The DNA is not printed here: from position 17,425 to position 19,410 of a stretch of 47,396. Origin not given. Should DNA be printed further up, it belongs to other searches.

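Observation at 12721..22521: Seven-gene secreted nuclease/phosphatase operon that reads like a disassembled ExeM/NucH extracellular nuclease with its own outer-membrane barrel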

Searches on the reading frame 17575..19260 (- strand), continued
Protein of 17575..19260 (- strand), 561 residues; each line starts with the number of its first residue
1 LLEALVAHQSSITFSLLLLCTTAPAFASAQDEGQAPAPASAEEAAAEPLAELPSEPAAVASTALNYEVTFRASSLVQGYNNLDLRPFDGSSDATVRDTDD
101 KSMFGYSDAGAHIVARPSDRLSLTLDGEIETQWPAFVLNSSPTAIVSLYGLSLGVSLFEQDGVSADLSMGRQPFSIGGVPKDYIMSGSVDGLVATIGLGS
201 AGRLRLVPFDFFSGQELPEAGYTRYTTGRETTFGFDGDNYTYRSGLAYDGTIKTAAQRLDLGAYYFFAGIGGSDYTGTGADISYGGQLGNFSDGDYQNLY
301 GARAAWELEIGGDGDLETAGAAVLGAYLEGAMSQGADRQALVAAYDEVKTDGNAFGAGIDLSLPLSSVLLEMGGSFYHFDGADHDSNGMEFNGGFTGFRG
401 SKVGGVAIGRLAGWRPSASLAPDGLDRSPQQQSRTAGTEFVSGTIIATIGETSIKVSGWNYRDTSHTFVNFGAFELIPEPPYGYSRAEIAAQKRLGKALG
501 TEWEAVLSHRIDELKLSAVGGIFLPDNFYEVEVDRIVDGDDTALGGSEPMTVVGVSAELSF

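Call 60: search_protein_families(library=pfam, alignment_id=A4, max_evalue=0.1)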
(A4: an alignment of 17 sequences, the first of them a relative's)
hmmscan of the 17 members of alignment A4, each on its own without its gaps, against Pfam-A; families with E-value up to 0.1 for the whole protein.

A. member 1, L024:9192-9980:+ (262 aa): 1 family
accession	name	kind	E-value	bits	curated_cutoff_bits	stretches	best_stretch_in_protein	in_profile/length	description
PF19135.5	DUF5818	-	0.062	13.3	27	0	113-159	9-45/57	Protein of unknown function (DUF5818)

B. families by the number of members that match (of 17 scanned): 5 families
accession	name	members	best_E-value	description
PF19135.5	DUF5818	17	2.1e-07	Protein of unknown function (DUF5818)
PF18942.5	DUF5689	8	0.0027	Family of unknown function (DUF5689)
PF23192.1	NOMO_12th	1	0.047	NOMO C-terminal transthyretin-like domain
PF21963.2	TcdA1_RBD_2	1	0.09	TcdA1, receptor binding domain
PF11356.14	T2SSC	1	0.091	Type II secretion system protein C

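Call 70: search_protein_families(library=pfam, proteins=[L031:6707-7462:+, L031:7450-8394:+, L031:8724-9293:+, L031:9290-10063:+, L037:6101-7048:+, L037:7137-8768:+, L037:9264-9962:+, L037:8732-9943:+, L031:4615-5679:+], max_evalue=0.01)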
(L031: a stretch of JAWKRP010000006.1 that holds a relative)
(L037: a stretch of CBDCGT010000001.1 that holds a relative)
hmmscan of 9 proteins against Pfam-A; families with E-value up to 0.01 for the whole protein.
L031:6707-7462:+ (251 aa): 0 families

L031:7450-8394:+ (314 aa): 0 families

L031:8724-9293:+ (189 aa): 5 families
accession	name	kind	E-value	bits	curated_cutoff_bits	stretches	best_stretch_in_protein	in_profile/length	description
PF08281.18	Sigma70_r4_2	-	1.3e-14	54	25.7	1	123-174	2-53/54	Sigma-70, region 4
PF04542.20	Sigma70_r2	-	4.6e-12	46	24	1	39-96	8-67/71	Sigma-70 region 2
PF07638.17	Sigma70_ECF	-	5.9e-08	33.3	21.1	1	111-179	119-183/185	ECF sigma factor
PF04545.22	Sigma70_r4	-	1.5e-06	28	24.1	1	128-176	1-49/50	Sigma-70, region 4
PF13384.12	HTH_23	-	0.00046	20.4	24.6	1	138-170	9-40/50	Homeodomain-like domain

L031:9290-10063:+ (257 aa): 0 families

L037:6101-7048:+ (315 aa): 0 families

L037:7137-8768:+ (543 aa): 1 family
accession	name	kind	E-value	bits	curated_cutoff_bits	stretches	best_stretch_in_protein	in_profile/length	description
PF00691.25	OmpA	-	5.2e-15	56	27.2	1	341-427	2-87/98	OmpA family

L037:9264-9962:+ (232 aa): 0 families

L037:8732-9943:+ (403 aa): 1 family
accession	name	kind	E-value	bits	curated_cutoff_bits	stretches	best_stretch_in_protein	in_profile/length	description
PF02412.23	TSP_3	-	9.7e-12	44.8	25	2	178-222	2-36/36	Thrombospondin type 3 repeat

L031:4615-5679:+ (354 aa): 0 families

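Call 71: search_protein_representatives(alignment_id=A1)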
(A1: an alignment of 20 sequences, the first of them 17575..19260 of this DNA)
Query: 20 sequences, 563 profile positions. Proteins with E-value up to 0.001 (for the whole library): 182; up to 1e-10: 142; up to 1e-30: 79. The best 150 are listed.
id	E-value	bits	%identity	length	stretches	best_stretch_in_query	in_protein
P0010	7.6e-239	810.4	-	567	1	6-563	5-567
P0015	1.3e-223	760.1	-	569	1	13-563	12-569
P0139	2.0e-218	743.0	-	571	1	14-563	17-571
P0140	4.0e-216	735.4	-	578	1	11-563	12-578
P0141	6.7e-185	632.3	-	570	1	8-563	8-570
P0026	3.0e-163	560.8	-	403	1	163-563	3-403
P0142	6.1e-161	553.2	-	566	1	12-563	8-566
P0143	6.6e-149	513.4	-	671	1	14-498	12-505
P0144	9.0e-148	509.7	-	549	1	64-563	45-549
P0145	3.7e-143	494.5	-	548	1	55-563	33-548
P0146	4.7e-141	487.5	-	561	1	45-563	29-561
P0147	6.9e-140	483.7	-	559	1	35-563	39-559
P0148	7.8e-138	476.9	-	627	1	16-563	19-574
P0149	1.4e-137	476.0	-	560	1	21-559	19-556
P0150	6.5e-135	467.2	-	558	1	28-563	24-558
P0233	1.1e-22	96.8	-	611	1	64-532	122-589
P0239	7.5e-21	90.7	-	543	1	67-478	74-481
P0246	4.2e-18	81.6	-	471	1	75-532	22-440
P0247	2.7e-17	78.9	-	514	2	68-359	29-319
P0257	1.0e-14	70.4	-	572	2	78-318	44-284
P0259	1.3e-14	70.1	-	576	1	165-532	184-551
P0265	5.4e-13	64.7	-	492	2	84-458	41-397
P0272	5.2e-12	61.5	-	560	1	242-530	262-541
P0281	1.3e-09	53.6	-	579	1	153-442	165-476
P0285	2.9e-09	52.4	-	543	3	79-255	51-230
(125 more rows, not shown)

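Call 72: search_protein_families(library=pfam, proteins=[P0233, P0239, P0246, P0247, P0257, P0259, P0265, P0272, P0281, P0285], max_evalue=0.01)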
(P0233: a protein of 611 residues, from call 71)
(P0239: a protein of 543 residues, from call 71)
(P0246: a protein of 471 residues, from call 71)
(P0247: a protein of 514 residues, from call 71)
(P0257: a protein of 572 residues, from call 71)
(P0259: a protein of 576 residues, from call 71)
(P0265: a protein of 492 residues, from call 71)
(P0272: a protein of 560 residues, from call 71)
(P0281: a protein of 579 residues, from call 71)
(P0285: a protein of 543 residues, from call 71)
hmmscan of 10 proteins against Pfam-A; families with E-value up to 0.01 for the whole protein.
P0233 (611 aa): 0 families

P0239 (543 aa): 0 families

P0246 (471 aa): 0 families

P0247 (514 aa): 0 families

P0257 (572 aa): 0 families

P0259 (576 aa): 0 families

P0265 (492 aa): 0 families

P0272 (560 aa): 0 families

P0281 (579 aa): 0 families

P0285 (543 aa): 0 families

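Call 73: find_encoding_contigs(protein=P0265, flank=8000, max_places=2)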
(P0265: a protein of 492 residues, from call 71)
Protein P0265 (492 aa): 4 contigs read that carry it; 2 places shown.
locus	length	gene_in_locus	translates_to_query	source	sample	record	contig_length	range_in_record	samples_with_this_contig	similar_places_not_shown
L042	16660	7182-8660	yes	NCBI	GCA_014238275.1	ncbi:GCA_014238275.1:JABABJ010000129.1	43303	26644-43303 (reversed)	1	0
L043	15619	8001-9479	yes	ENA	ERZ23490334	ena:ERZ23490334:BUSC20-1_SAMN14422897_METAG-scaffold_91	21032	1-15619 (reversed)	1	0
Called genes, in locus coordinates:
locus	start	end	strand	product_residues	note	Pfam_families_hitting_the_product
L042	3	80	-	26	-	?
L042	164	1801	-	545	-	PF01266:DAO, PF01494:FAD_binding_3 (faint), PF16901:DAO_C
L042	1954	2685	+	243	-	PF01035:DNA_binding_1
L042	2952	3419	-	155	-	PF13669:Glyoxalase_4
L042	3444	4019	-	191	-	-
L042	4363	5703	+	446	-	PF13091:PLDc_2, PF00614:PLDc (faint), PF13091:PLDc_2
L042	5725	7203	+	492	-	-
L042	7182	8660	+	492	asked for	-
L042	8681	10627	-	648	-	-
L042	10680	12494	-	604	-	PF00654:Voltage_CLC, PF00571:CBS (faint)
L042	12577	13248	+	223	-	-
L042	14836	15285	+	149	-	-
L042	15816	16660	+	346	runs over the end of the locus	-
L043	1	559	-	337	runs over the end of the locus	PF13462:Thioredoxin_4, PF01323:DSBA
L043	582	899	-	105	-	PF04519:Bactofilin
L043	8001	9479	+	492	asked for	-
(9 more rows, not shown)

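Call 74: find_encoding_contigs(protein=P0247, flank=8000, max_places=2)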
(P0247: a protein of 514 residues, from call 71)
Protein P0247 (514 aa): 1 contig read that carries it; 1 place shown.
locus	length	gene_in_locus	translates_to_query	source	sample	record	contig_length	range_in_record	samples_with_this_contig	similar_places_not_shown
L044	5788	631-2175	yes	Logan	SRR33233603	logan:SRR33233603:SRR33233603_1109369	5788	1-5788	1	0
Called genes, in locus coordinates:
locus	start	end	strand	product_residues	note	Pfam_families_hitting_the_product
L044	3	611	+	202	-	?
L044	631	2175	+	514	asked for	-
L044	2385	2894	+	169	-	-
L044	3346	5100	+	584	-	PF01145:Band_7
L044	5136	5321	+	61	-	PF13894:zf-C2H2_4 (faint)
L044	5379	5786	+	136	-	?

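Call 80: search_protein_families(library=padloc, proteins=[window:17575-19245:-], max_evalue=0.001)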
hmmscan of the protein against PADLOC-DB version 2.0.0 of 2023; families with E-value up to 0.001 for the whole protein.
window:17575-19245:- (556 aa): 0 families

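Call 92: search_protein_families(library=pfam, alignment_id=A8, max_evalue=0.00001)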
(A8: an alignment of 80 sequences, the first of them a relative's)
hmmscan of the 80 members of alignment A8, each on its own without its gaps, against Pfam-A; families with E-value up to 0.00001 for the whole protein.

A. member 1, L001:2754-3635:+ (293 aa): 1 family
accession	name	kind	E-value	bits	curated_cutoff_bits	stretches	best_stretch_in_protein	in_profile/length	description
PF01636.29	APH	-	2.4e-17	63.9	23.2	1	28-239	2-231/239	Phosphotransferase enzyme family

B. families by the number of members that match (of 80 scanned): 72 families (the first 25 are shown)
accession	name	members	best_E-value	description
PF11617.13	Cu-binding_MopE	6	3.1e-66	Putative metal-binding motif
PF13672.11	PP2C_2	4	4.6e-21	Protein phosphatase 2C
PF00481.26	PP2C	4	4.7e-15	Protein phosphatase 2C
PF02913.24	FAD-oxidase_C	3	4.6e-35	FAD linked oxidases, C-terminal domain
PF01565.28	FAD_binding_4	3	1.1e-34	FAD binding domain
PF12705.13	PDDEXK_1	3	1.9e-23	PD-(D/E)XK nuclease superfamily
PF04339.18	FemAB_like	2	1.2e-131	Peptidogalycan biosysnthesis/recognition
PF00580.27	UvrD-helicase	2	9.5e-53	UvrD/REP helicase N-terminal domain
PF00160.26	Pro_isomerase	2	4.4e-36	Cyclophilin type peptidyl-prolyl cis-trans isomerase/CLD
PF00148.24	Oxidored_nitro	2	3.5e-32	Nitrogenase component 1 type Oxidoreductase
PF13361.12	UvrD_C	2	2.8e-27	UvrD-like helicase C-terminal domain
PF00441.29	Acyl-CoA_dh_1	2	6.7e-26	Acyl-CoA dehydrogenase, C-terminal domain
PF02770.24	Acyl-CoA_dh_M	2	3.3e-17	Acyl-CoA dehydrogenase, middle domain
PF18158.6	AidB_N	2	3.7e-17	Adaptive response protein AidB N-terminal domain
PF13480.13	Acetyltransf_6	2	2.1e-13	Acetyltransferase (GNAT) domain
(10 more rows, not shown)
